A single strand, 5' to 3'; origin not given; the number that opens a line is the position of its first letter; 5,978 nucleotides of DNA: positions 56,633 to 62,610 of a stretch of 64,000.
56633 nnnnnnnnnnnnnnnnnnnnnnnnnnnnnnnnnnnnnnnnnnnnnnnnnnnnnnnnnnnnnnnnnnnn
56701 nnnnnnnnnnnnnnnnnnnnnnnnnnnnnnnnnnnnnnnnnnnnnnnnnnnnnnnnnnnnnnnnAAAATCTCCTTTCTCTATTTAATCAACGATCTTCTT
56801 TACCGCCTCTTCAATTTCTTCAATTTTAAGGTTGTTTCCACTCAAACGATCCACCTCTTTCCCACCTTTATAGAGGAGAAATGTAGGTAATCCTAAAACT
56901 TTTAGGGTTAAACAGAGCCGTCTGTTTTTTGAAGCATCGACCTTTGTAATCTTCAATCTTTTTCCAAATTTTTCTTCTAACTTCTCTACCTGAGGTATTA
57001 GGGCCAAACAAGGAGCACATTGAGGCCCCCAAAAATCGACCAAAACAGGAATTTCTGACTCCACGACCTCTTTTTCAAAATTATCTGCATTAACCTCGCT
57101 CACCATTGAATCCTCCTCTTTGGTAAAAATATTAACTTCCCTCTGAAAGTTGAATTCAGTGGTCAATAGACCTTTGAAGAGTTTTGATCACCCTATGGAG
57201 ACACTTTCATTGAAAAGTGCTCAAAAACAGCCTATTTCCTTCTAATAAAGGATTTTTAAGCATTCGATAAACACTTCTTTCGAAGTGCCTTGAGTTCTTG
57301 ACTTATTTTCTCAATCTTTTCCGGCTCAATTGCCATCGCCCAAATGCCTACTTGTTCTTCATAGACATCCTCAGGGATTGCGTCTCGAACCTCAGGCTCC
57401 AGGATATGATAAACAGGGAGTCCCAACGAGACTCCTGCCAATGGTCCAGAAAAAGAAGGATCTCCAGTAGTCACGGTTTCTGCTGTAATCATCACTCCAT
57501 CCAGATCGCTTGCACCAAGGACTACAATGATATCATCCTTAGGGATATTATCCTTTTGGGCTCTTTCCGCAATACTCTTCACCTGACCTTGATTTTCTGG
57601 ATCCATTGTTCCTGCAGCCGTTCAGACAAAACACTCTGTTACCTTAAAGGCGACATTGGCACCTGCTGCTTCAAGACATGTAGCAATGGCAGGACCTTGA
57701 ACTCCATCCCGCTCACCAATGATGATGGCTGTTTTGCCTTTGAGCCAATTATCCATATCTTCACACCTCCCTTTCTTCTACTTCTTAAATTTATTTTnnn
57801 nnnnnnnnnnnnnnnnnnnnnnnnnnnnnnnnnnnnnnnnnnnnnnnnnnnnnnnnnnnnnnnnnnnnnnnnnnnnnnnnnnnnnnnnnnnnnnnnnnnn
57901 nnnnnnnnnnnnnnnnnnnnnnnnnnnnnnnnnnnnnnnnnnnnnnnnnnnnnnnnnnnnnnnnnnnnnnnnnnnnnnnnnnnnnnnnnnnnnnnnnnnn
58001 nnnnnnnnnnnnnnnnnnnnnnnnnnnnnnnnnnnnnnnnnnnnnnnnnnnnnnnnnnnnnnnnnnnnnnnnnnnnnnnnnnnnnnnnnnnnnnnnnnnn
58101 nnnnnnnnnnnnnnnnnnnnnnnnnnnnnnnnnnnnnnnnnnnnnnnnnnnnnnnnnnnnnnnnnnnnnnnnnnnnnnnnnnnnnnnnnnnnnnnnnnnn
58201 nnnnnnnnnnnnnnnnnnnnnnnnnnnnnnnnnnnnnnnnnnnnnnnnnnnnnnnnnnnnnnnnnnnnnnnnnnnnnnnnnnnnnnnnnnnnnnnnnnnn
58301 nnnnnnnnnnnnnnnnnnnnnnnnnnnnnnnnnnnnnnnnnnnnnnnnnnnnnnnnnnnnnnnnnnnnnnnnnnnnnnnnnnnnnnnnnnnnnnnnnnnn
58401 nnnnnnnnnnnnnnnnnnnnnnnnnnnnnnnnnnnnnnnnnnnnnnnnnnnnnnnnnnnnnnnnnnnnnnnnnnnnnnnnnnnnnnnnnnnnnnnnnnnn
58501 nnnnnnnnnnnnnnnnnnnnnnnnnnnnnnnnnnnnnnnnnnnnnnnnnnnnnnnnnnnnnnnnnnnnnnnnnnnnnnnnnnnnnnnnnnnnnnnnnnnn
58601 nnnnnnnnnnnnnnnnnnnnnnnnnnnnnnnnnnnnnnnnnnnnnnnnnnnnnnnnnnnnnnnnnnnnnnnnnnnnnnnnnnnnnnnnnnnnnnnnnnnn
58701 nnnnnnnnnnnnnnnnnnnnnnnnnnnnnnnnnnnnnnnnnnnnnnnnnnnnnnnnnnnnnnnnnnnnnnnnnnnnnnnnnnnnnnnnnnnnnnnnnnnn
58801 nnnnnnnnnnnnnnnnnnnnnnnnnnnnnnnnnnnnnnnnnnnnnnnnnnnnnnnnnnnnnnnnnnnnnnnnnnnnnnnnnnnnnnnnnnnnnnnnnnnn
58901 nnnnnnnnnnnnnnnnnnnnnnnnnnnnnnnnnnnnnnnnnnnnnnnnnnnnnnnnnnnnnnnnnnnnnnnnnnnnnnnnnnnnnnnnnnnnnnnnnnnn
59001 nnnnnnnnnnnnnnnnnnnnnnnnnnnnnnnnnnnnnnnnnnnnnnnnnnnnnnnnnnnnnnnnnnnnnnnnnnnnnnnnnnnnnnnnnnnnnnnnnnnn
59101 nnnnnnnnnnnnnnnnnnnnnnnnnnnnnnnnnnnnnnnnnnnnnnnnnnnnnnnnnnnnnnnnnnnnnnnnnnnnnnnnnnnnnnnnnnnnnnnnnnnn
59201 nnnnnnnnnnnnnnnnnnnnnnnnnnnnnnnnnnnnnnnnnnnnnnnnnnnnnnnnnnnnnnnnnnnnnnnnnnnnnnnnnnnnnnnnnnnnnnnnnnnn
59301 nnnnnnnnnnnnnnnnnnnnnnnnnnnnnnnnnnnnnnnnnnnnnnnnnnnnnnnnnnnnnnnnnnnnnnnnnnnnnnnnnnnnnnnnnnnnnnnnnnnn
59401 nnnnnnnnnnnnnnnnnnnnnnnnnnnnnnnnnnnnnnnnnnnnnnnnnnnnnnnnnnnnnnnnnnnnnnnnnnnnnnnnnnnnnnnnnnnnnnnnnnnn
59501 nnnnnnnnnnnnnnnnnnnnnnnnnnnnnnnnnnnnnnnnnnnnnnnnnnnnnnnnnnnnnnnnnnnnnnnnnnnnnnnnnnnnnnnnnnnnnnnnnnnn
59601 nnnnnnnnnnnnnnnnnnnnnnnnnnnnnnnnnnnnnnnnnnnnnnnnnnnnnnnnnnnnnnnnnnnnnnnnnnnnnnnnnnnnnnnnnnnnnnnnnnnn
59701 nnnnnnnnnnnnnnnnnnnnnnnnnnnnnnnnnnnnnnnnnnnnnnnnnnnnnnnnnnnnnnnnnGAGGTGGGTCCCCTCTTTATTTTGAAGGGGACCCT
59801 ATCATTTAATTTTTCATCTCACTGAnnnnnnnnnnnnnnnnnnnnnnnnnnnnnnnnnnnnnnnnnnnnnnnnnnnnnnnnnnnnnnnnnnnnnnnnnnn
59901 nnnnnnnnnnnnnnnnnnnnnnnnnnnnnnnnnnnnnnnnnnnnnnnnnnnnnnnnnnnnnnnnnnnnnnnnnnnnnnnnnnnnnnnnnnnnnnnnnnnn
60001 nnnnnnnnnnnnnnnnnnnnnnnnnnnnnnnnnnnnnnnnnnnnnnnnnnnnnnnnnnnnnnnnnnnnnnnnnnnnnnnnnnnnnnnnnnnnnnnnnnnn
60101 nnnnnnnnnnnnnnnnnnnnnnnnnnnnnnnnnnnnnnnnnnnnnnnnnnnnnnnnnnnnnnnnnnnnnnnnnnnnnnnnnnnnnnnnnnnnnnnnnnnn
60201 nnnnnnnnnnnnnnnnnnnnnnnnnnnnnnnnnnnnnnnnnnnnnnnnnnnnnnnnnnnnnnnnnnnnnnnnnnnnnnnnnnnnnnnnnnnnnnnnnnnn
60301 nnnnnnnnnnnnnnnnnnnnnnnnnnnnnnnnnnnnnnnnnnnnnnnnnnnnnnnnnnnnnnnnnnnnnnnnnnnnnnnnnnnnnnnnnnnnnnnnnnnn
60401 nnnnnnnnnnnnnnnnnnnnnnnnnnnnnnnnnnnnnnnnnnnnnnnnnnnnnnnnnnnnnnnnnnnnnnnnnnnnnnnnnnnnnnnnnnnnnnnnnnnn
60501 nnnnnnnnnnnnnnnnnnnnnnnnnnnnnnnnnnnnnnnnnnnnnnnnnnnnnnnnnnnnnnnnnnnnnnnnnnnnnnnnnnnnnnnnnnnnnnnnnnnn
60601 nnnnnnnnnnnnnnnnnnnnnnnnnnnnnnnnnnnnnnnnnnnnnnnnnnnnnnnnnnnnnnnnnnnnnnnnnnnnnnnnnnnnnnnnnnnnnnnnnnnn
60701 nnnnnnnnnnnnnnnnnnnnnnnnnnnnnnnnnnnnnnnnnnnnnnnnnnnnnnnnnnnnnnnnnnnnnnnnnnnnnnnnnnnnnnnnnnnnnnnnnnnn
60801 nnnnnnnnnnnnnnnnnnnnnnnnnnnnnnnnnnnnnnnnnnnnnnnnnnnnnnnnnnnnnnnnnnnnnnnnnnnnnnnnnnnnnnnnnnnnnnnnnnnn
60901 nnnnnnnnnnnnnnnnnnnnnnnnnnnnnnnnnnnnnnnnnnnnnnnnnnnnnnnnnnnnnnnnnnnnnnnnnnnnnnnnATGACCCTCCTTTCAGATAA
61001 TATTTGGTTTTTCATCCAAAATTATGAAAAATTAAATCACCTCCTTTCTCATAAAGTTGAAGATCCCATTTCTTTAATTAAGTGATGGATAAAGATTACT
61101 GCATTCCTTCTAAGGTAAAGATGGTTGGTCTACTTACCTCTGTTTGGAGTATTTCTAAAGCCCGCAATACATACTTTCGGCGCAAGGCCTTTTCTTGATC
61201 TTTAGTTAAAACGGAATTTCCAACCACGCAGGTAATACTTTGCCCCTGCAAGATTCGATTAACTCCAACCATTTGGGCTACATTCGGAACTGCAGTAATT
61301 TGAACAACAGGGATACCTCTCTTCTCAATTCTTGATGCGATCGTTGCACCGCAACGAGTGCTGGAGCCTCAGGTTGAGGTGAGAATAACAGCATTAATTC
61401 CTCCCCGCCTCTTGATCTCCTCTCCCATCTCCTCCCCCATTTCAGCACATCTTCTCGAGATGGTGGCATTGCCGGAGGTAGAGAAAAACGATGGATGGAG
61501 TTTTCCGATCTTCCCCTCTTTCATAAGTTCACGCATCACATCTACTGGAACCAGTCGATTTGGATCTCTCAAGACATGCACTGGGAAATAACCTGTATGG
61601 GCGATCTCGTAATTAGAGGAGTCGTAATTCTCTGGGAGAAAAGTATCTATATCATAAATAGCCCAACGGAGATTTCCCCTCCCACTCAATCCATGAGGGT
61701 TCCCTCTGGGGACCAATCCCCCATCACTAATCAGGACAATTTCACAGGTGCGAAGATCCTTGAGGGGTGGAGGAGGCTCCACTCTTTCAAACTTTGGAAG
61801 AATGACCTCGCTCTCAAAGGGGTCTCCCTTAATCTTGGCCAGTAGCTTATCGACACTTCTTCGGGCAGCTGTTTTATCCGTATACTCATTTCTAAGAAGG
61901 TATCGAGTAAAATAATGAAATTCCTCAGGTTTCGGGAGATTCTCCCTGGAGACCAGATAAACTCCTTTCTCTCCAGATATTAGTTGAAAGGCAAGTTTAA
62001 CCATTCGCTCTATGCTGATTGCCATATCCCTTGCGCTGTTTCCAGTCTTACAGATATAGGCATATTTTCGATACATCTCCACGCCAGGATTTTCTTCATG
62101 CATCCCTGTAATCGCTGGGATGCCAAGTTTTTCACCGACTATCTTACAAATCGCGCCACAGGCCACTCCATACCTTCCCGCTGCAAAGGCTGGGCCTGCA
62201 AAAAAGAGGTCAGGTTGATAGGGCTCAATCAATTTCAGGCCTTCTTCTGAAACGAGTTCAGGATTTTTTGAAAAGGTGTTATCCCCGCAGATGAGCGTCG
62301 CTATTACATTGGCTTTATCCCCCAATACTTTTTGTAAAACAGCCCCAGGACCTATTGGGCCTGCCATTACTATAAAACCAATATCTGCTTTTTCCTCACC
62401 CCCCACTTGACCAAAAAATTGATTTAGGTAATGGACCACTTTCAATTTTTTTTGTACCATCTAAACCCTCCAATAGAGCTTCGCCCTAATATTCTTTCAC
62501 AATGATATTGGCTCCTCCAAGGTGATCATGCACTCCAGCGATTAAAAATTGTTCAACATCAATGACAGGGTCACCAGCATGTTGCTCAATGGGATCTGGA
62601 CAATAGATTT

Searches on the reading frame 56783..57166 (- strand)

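Call 11: search_protein_families(library=ncbifam, proteins=[window:56783-57166:-], max_evalue=0.00001)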
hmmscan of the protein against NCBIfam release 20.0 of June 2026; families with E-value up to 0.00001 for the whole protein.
window:56783-57166:- (127 aa): 7 families
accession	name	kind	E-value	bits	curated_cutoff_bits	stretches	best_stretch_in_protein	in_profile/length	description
NF047697.1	ThioredTrxAClost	equivalog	4e-37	126.6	140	1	24-126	3-105/105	thioredoxin TrxA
TIGR01068.1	thioredoxin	equivalog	3.3e-21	75.4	96.8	1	26-124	2-99/101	thioredoxin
NF008229.0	PRK10996.1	equivalog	2.8e-16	59.5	125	1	23-111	38-125/141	thioredoxin TrxC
TIGR01126.1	pdi_dom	equivalog_domain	8.9e-15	54.9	107.2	1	25-123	1-102/105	protein disulfide-isomerase domain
TIGR01130.1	ER_PDI_fam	subfamily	3.3e-12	46.7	344.25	1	13-105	339-430/476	protein disulfide-isomerase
NF006898.0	PRK09381.1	equivalog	3.7e-11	43.3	138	1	24-104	7-87/109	thioredoxin TrxA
NF002854.0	PRK03147.1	subfamily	7.1e-06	26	170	0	10-78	35-103/176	thiol-disulfide oxidoreductase ResA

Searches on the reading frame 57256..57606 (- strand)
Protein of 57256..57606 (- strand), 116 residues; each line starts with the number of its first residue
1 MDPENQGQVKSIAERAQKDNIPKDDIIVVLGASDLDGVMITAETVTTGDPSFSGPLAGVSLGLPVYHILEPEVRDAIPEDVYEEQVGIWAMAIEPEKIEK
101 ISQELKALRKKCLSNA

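Call 11: search_protein_families(library=ncbifam, proteins=[window:57256-57606:-], max_evalue=0.00001)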
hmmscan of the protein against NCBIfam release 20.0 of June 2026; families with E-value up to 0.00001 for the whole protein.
window:57256-57606:- (116 aa): 1 family
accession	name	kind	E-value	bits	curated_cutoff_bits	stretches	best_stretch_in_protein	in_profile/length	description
NF040748.1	reduct_selen_A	equivalog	1.9e-31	109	130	1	1-111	47-149/151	glycine/sarcosine/betaine reductase complex selenoprotein A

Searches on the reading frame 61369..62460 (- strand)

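Call 32: search_protein_families(library=ncbifam, proteins=[window:61369-62460:-], max_evalue=1e-10)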
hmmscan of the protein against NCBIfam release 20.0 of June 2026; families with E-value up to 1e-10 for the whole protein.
window:61369-62460:- (363 aa): 5 families
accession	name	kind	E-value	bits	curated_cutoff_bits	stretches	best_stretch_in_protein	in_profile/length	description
TIGR01918.1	various_sel_PB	subfamily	1.8e-103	346.8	65.45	1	7-363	1-345/431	glycine/betaine/sarcosine/D-proline family reductase selenoprotein B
NF040794.1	sarcosine_GrdF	exception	1.6e-102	343.4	800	1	4-363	2-349/435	sarcosine reductase complex component B subunit beta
NF040795.1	betaine_GrdH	exception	2.1e-94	316.9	775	1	7-363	1-346/435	betaine reductase selenoprotein B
TIGR01917.1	gly_red_sel_B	equivalog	3.8e-89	299.6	602.2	1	7-363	1-345/431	glycine reductase complex selenoprotein B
NF041545.1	GrdB_like_no_Se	equivalog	4.2e-22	78.6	175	1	7-162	1-159/171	GrdB-related putative oxidoreductase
